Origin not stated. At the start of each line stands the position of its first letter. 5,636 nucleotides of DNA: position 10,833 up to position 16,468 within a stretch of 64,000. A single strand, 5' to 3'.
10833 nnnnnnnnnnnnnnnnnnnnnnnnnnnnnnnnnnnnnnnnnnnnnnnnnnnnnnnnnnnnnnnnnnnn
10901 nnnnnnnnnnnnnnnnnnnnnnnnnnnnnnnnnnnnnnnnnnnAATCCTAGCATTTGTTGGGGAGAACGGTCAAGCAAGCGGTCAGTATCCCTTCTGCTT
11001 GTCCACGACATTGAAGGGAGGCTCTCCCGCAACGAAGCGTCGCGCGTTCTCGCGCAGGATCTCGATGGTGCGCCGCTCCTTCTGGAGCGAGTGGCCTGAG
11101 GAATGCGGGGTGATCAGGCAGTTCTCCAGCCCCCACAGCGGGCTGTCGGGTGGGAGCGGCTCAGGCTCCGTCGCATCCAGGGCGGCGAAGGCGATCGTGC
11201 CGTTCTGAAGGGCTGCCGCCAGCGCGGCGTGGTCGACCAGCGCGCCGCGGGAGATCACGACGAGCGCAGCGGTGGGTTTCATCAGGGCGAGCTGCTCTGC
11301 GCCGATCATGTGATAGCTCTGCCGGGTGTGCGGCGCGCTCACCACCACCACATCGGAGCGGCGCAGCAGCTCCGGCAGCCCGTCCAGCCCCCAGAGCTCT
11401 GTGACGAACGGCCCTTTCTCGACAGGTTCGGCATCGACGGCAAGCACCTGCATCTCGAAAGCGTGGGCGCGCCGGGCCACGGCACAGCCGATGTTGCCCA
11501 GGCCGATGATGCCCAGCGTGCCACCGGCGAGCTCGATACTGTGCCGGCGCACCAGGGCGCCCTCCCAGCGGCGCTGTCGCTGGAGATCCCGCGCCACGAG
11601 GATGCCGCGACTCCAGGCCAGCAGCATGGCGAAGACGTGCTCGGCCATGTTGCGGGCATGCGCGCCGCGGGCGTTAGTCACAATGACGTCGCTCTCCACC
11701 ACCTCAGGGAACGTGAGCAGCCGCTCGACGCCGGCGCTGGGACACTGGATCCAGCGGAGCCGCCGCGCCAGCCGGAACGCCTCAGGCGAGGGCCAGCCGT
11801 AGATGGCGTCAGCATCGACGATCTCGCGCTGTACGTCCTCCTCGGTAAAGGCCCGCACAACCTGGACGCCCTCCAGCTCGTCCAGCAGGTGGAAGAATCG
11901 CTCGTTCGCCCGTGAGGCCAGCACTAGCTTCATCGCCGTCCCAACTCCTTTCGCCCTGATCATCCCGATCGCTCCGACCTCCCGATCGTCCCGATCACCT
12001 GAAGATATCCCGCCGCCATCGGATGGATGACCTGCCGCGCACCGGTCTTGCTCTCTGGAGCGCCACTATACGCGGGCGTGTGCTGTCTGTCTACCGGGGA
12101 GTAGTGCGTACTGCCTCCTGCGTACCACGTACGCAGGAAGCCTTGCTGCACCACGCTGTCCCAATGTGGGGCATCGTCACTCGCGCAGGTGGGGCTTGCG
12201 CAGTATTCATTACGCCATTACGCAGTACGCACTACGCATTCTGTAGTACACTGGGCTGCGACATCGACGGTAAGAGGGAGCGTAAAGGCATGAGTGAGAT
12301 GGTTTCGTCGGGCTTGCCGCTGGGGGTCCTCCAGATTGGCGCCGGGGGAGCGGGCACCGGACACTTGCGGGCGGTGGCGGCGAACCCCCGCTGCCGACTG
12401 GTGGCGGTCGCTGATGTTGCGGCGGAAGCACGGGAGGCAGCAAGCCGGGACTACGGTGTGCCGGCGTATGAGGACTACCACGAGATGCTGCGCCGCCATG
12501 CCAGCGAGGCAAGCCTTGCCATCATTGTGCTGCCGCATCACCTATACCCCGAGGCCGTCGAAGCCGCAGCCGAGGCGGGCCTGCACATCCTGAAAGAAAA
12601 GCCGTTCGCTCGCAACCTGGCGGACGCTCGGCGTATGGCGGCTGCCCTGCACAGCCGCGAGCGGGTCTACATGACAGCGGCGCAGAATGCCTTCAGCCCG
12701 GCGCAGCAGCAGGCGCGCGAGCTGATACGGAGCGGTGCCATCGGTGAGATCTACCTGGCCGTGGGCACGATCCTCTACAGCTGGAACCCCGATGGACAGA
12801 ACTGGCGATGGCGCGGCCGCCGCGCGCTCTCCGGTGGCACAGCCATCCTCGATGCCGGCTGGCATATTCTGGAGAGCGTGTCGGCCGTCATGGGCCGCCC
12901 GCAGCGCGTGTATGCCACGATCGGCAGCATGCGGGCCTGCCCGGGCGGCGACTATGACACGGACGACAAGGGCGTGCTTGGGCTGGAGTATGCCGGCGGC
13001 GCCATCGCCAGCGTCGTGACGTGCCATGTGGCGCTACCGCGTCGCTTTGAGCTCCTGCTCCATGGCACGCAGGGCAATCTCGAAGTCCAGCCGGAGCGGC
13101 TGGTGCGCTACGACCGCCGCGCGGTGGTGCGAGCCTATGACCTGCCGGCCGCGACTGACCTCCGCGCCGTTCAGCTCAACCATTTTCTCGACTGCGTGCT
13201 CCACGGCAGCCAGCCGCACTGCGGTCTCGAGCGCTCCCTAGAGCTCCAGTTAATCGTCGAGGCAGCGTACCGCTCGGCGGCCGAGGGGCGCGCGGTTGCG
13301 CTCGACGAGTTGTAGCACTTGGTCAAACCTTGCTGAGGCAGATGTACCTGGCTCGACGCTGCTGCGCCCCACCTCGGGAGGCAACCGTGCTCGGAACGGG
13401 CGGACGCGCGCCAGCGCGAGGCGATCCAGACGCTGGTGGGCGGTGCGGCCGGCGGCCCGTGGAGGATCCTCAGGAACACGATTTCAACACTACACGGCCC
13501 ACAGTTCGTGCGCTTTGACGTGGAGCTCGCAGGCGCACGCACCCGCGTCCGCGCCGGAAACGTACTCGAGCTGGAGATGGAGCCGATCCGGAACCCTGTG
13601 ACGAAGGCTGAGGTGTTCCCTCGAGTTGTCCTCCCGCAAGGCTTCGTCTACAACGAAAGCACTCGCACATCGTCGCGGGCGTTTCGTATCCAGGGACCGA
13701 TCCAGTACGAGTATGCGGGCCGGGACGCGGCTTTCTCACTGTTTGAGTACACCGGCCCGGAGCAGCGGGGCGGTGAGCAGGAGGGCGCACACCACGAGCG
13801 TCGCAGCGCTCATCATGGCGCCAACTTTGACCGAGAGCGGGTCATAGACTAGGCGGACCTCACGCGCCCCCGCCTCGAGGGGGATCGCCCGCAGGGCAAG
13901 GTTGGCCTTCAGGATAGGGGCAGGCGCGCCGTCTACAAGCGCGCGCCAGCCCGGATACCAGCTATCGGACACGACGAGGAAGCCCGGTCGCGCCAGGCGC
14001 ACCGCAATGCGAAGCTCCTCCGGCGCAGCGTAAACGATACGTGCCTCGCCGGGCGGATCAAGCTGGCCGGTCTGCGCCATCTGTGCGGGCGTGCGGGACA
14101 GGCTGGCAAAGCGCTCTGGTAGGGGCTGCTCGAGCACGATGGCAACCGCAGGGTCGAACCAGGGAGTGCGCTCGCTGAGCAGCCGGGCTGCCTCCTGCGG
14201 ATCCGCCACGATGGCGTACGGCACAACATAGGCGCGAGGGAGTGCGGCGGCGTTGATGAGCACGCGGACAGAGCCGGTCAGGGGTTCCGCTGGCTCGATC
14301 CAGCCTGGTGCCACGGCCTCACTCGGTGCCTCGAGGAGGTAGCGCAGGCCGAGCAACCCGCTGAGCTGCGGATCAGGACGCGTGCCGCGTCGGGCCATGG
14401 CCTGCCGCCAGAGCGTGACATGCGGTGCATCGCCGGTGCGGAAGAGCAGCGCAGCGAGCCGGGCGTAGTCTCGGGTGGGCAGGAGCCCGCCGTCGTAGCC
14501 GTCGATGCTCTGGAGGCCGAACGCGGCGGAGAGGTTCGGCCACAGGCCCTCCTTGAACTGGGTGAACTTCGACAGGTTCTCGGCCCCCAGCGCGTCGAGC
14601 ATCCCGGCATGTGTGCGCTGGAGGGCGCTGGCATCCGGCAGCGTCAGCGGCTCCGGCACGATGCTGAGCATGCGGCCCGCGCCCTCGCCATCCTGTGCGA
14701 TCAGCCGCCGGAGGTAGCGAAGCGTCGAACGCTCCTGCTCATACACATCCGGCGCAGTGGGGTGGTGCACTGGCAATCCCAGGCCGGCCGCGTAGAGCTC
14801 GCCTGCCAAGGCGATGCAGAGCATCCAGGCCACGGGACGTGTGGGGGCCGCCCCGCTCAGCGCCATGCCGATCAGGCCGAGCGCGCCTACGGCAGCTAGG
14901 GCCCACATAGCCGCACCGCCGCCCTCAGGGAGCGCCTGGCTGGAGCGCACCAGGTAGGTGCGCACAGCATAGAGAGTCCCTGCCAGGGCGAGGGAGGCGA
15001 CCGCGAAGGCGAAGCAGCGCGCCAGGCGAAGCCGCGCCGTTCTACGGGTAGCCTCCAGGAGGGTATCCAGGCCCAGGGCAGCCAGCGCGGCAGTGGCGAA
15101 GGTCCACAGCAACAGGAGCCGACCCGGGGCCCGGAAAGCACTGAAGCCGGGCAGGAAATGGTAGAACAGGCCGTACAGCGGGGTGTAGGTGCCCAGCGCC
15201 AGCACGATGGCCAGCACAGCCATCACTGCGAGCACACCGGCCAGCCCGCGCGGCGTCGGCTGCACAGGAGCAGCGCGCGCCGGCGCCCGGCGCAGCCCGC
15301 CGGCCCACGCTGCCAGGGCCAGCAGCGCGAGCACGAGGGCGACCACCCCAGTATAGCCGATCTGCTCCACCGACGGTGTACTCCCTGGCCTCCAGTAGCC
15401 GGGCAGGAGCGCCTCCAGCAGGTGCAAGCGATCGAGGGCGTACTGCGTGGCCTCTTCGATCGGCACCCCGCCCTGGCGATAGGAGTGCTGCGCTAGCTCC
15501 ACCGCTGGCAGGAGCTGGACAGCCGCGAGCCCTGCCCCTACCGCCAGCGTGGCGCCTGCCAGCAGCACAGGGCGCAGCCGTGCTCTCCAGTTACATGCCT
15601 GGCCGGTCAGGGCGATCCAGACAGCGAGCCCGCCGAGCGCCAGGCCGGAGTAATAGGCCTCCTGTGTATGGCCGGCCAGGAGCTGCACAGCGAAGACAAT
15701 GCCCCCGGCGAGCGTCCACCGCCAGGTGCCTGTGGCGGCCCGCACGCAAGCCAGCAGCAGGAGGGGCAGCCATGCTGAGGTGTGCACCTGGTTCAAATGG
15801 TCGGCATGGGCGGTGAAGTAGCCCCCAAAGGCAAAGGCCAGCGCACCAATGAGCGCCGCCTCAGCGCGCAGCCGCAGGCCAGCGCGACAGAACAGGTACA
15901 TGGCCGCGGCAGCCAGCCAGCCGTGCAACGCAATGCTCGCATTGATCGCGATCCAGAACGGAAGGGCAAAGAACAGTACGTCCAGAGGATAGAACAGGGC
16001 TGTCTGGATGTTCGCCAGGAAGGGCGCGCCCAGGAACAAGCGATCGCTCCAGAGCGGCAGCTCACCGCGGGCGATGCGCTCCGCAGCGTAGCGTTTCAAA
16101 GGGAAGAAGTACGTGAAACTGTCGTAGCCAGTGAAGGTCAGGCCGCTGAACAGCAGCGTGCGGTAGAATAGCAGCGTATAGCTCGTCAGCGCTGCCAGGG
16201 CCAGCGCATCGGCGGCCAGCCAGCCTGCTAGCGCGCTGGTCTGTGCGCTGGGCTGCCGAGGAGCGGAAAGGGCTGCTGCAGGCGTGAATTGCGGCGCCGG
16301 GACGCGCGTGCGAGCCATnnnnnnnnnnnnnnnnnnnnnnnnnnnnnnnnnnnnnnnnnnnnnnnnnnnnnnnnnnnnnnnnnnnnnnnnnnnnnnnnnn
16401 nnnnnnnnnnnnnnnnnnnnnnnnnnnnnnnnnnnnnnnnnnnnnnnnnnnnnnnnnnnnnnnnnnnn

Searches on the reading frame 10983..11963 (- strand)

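Call 108: search_protein_families(library=pfam, proteins=[window:10983-11963:-], max_evalue=0.00001)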
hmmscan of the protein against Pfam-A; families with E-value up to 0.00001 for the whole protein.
window:10983-11963:- (326 aa): 2 families
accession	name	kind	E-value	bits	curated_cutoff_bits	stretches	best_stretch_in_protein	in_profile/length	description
PF02826.25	2-Hacid_dh_C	-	9.1e-54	182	25.1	1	111-288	1-177/178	D-isomer specific 2-hydroxyacid dehydrogenase, NAD binding domain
PF00389.36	2-Hacid_dh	-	4.6e-08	33.2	24.6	1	24-320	12-133/134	D-isomer specific 2-hydroxyacid dehydrogenase, catalytic domain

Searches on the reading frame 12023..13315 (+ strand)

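Call 108: search_protein_families(library=pfam, proteins=[window:12023-13315:+], max_evalue=0.00001)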
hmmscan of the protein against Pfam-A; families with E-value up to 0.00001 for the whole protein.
window:12023-13315:+ (430 aa): 3 families
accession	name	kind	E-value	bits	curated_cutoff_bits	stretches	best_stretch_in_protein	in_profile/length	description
PF22725.1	GFO_IDH_MocA_C3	-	9e-24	84.3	27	1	229-354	2-124/124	GFO/IDH/MocA C-terminal domain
PF01408.29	GFO_IDH_MocA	-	1.6e-20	74.4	24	1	102-218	3-118/120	Oxidoreductase family, NAD-binding Rossmann fold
PF02894.22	GFO_IDH_MocA_C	-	1e-18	68.4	22.9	1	232-427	1-218/218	Oxidoreductase family, C-terminal alpha/beta domain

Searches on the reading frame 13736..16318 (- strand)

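Call 45: search_protein_families(library=pfam, proteins=[window:13736-16318:-], max_evalue=0.001)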
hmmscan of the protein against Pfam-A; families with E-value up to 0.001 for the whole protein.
window:13736-16318:- (860 aa): 1 family
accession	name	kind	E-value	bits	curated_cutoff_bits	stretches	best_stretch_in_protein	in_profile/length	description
PF09586.16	YfhO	-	2.7e-12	46.4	28.5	2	45-335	9-295/835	Bacterial membrane protein YfhO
